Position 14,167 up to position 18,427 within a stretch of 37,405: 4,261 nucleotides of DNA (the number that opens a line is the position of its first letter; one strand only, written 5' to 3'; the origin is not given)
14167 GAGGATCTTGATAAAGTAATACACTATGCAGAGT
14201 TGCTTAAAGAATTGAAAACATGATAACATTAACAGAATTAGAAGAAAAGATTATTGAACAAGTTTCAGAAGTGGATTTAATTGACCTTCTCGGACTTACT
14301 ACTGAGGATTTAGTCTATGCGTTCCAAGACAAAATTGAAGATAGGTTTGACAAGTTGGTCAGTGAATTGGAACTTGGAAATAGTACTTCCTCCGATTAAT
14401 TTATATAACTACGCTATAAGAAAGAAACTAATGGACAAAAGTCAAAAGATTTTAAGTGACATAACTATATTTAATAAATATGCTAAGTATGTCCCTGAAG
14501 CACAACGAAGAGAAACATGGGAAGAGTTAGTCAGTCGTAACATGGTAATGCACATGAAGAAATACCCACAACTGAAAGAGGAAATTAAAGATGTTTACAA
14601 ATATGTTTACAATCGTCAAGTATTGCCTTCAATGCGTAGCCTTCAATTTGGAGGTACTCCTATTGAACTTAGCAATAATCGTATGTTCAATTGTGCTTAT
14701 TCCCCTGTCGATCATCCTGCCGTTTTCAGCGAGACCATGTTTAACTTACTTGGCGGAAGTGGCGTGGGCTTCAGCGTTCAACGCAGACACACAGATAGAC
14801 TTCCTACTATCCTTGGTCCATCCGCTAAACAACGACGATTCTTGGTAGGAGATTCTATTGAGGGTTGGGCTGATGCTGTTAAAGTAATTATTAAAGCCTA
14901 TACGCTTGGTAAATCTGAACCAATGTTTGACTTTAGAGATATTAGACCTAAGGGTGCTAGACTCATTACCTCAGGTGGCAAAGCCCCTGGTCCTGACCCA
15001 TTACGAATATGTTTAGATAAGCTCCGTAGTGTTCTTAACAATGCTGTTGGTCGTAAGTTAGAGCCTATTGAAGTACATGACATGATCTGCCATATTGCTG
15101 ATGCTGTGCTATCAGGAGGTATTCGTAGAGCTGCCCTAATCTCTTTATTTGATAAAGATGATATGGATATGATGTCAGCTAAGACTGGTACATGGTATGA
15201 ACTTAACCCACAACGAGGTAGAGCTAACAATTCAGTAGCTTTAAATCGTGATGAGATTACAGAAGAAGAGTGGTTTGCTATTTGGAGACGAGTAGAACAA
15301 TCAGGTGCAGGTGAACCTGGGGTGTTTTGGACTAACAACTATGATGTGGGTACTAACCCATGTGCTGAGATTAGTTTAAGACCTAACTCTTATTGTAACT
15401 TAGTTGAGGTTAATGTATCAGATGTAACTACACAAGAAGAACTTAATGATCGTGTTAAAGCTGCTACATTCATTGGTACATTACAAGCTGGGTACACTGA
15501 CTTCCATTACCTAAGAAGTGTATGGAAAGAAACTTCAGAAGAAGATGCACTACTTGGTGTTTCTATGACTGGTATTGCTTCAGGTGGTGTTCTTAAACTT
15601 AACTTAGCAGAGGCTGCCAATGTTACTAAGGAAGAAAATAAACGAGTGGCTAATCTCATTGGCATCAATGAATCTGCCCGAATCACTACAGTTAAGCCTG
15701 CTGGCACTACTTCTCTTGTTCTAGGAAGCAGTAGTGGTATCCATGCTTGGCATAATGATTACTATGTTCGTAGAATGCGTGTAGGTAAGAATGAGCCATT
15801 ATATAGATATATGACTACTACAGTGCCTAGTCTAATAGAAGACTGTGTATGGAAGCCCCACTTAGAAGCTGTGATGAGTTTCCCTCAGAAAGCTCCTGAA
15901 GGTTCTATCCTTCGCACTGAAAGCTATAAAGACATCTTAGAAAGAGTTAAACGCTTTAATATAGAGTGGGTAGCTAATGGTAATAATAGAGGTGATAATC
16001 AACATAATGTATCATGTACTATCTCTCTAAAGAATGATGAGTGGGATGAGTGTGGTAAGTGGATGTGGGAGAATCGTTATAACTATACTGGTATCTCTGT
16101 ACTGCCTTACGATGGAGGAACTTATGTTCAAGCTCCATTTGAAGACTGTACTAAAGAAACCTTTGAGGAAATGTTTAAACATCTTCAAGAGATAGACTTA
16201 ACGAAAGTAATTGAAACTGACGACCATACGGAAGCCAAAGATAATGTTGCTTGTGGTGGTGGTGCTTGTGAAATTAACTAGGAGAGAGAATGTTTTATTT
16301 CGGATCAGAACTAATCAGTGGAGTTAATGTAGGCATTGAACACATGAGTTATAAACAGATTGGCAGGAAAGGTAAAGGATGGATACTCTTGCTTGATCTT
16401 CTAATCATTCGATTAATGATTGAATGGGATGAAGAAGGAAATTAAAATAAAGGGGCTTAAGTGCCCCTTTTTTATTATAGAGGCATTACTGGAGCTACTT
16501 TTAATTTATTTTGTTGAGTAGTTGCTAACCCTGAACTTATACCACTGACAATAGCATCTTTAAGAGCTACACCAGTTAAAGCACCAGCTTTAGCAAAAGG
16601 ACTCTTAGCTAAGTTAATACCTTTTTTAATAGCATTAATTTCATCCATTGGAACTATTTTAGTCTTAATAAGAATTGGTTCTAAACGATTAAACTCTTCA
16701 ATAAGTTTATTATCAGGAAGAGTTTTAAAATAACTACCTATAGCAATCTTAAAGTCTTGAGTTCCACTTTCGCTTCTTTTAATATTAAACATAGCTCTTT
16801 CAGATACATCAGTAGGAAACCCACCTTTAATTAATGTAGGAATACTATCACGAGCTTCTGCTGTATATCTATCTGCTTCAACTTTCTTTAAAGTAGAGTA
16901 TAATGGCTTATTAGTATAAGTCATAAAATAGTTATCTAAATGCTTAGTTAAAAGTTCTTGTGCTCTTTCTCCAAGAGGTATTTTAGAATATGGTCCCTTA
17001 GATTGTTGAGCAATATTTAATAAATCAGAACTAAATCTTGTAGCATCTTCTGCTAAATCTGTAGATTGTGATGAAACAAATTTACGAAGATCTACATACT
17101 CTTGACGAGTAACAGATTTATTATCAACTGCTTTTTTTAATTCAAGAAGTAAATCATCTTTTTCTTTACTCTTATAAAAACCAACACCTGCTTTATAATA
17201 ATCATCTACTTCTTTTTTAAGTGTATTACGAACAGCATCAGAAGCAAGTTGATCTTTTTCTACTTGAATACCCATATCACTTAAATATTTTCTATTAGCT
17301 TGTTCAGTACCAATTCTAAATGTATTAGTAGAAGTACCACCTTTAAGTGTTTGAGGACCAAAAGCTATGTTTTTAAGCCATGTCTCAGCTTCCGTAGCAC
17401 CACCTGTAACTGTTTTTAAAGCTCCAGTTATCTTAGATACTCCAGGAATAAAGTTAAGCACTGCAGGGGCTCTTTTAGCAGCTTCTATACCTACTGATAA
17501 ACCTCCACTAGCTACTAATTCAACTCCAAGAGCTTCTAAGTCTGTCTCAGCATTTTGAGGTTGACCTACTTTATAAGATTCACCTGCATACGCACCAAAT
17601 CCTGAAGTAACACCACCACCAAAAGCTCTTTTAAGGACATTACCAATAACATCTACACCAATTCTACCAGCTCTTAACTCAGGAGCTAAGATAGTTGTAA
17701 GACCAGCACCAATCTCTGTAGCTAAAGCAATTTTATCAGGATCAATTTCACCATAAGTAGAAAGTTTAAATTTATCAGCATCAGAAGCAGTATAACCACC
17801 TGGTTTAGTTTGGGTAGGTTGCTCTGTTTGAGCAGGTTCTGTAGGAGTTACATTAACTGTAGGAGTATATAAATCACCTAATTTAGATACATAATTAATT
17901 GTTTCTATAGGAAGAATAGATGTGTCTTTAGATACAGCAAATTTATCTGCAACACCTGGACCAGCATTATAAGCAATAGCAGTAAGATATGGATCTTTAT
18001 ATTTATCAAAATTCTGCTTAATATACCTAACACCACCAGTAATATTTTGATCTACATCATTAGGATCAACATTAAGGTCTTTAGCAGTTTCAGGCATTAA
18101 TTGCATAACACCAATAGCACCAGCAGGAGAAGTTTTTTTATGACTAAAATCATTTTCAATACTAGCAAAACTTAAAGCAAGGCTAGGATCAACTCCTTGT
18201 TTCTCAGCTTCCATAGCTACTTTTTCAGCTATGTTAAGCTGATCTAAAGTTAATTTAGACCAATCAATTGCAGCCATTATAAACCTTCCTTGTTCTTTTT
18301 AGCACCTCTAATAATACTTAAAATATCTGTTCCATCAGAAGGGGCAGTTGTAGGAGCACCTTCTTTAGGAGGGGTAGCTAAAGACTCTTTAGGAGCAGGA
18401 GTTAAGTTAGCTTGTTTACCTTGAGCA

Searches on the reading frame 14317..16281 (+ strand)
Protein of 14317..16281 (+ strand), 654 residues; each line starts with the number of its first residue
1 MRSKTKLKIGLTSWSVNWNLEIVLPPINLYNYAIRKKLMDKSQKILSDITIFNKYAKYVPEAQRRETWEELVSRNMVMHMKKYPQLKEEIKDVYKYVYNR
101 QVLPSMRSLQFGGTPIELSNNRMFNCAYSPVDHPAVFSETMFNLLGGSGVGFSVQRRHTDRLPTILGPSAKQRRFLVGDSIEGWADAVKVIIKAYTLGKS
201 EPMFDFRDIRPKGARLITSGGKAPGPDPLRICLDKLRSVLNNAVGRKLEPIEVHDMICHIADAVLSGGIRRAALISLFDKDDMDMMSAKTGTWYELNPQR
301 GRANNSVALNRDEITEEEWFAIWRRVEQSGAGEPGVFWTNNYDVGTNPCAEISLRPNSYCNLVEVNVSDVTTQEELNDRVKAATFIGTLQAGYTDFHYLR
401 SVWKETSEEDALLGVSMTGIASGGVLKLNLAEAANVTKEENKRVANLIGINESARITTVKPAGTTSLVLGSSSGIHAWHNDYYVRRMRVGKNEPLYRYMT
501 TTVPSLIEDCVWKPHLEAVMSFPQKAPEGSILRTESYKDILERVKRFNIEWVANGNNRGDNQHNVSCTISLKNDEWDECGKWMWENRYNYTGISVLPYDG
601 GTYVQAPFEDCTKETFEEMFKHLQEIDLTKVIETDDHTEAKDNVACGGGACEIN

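Call 7: search_protein_families(library=pfam, proteins=[window:14317-16281:+], max_evalue=0.01)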
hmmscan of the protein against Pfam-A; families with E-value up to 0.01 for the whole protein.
window:14317-16281:+ (654 aa): 3 families
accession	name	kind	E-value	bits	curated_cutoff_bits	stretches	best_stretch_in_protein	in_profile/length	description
PF02867.20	Ribonuc_red_lgC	-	9.5e-08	31.5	23.9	1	455-546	382-473/523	Ribonucleotide reductase, barrel domain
PF21995.1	RNR-II_ins_dom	-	0.00048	20.8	27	1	175-236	37-103/107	B12-dependent ribonucleotide reductase, insertion domain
PF17975.6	RNR_Alpha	-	0.0027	18.7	26.4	1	44-114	18-101/101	Ribonucleotide reductase alpha domain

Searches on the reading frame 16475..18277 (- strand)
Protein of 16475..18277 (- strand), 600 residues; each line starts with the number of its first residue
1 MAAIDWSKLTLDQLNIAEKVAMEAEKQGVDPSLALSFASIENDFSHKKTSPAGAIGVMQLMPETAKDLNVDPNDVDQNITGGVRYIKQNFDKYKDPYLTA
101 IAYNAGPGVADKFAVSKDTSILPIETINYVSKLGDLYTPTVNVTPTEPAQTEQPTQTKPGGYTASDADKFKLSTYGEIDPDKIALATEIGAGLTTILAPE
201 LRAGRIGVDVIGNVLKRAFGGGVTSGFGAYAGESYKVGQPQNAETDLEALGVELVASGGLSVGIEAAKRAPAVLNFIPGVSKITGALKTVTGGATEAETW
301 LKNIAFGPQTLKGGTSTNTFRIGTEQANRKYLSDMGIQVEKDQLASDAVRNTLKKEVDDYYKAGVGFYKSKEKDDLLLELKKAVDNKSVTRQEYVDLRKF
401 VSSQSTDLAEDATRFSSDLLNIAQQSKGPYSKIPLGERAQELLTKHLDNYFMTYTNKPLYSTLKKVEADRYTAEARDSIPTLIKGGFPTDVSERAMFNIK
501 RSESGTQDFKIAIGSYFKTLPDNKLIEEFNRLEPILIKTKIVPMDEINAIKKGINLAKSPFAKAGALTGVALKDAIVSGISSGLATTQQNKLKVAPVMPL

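Call 8: search_protein_families(library=phrogs, proteins=[window:16475-18277:-], max_evalue=0.01)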
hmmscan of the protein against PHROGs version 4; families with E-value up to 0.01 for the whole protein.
window:16475-18277:- (600 aa): 17 families
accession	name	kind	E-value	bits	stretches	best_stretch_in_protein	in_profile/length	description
phrog_14342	-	tail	1.1e-21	78.7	1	15-132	140-267/272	lytic tail fiber protein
phrog_28014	-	unknown function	2.3e-18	67.7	1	16-132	34-150/224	-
phrog_342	-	head and packaging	1.2e-17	64.3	1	15-136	14-142/1235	internal virion protein with endolysin domain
phrog_2013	-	tail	8.3e-17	62.1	1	21-133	473-585/657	lytic tail protein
phrog_13449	-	other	4.2e-15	56.9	1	25-172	16-163/269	transglycosylase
phrog_28504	-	tail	6.7e-15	55.8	1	15-134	232-357/597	lytic tail fiber protein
phrog_669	-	lysis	1.6e-13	50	1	22-156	927-1072/1946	endolysin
phrog_36437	-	unknown function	6.8e-08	33.1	1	49-113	263-333/374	-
phrog_11561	-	unknown function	1.1e-07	31.7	1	5-91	311-405/853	-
phrog_1044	-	lysis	1.9e-07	30.7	1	48-113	259-334/900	endolysin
phrog_35577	-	unknown function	2.1e-07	31.8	1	15-109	7-107/331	-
phrog_10475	-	lysis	4.7e-06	26.5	1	46-145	305-403/700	endolysin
phrog_4067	-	other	9.7e-06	25.2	1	19-90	673-757/980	transglycosylase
phrog_38211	-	other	2.4e-05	24.9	1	14-92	52-132/219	transglycosylase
phrog_12507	-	other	0.0037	18.2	1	22-114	16-112/260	transglycosylase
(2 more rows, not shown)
